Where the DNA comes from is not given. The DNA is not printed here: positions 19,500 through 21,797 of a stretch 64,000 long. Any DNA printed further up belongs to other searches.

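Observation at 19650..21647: MurE fused in-frame to a GlmU-type GlcNAc-1-P uridylyltransferase domain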

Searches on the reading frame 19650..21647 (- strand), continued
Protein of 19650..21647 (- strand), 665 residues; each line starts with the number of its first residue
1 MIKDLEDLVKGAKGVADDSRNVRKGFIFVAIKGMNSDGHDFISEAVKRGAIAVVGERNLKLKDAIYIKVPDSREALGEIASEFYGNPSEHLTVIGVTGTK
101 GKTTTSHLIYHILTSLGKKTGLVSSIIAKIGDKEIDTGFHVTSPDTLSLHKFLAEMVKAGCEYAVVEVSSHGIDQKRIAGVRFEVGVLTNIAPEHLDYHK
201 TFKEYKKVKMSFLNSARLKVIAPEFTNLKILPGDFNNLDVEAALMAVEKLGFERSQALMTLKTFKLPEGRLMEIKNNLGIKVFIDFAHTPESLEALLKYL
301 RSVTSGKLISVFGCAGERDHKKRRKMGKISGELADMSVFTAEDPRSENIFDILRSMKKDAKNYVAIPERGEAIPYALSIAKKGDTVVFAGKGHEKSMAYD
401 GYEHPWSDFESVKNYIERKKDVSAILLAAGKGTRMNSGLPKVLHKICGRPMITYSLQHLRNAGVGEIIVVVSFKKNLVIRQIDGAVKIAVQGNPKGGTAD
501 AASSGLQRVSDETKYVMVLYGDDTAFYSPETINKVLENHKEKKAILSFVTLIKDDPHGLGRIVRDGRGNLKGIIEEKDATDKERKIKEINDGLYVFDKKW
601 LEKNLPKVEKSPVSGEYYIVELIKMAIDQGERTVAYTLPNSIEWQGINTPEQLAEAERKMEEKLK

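Call 47: fold_search(model_id=the predicted structure, library=pdb)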
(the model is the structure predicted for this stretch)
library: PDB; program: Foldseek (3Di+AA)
matches with E <= 10: 1039; with E <= 0.001: 531
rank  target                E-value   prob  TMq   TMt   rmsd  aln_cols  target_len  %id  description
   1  8g6p                  3.2e-37  1.00  0.53  0.68   4.5       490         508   29  Crystal structure of Mycobacterium thermoresistibile MurE in complex with ADP and 2,6-Diaminopimelic acid (released 2023-04-05)
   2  2xja_C                3.6e-37  1.00  0.53  0.68   4.5       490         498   29  Structure of MurE from M.tuberculosis with dipeptide and ADP (released 2010-08-18)
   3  2wtz_A                5.1e-37  1.00  0.53  0.68   4.5       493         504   29  MurE ligase of Mycobacterium Tuberculosis (released 2009-12-15)
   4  2xja_B                7.2e-37  1.00  0.53  0.69   4.4       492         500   29  Structure of MurE from M.tuberculosis with dipeptide and ADP (released 2010-08-18)
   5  2xja_A                2.0e-36  1.00  0.52  0.67   4.6       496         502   29  Structure of MurE from M.tuberculosis with dipeptide and ADP (released 2010-08-18)
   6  1e8c_B                6.6e-36  1.00  0.58  0.77   3.0       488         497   27  Structure of MurE the UDP-N-acetylmuramyl tripeptide synthetase from E. coli (released 2001-09-13)
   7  1e8c_A                7.9e-36  1.00  0.58  0.77   3.0       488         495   27  Structure of MurE the UDP-N-acetylmuramyl tripeptide synthetase from E. coli (released 2001-09-13)
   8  2wtz_B                1.4e-35  1.00  0.52  0.66   4.9       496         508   29  MurE ligase of Mycobacterium Tuberculosis (released 2009-12-15)
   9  4bub_B                2.0e-35  1.00  0.50  0.66   5.0       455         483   33  CRYSTAL STRUCTURE OF MURE LIGASE FROM THERMOTOGA MARITIMA IN COMPLEX WITH ADP (released 2013-07-17)
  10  2xja_D                3.1e-35  1.00  0.51  0.68   4.8       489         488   28  Structure of MurE from M.tuberculosis with dipeptide and ADP (released 2010-08-18)
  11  7b68_A                6.8e-35  1.00  0.44  0.57   6.9       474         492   28  Crystal structure of MurE from E.coli in complex with Z57299526 (released 2020-12-23)
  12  4c12                  8.1e-35  1.00  0.56  0.74   3.3       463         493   27  X-ray Crystal Structure of Staphylococcus aureus MurE with UDP-MurNAc- Ala-Glu-Lys and ADP (released 2013-10-02)
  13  4c13                  3.4e-34  1.00  0.56  0.75   3.2       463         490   28  x-ray crystal structure of Staphylococcus aureus MurE with UDP-MurNAc- Ala-Glu-Lys (released 2013-10-02)
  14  8r6s_Q                3.4e-34  1.00  0.53  0.64   4.5       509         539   27  Plastid-encoded RNA polymerase (Integrated model) (released 2024-03-13)
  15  4bub_A                5.3e-34  1.00  0.54  0.73   3.5       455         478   34  CRYSTAL STRUCTURE OF MURE LIGASE FROM THERMOTOGA MARITIMA IN COMPLEX WITH ADP (released 2013-07-17)
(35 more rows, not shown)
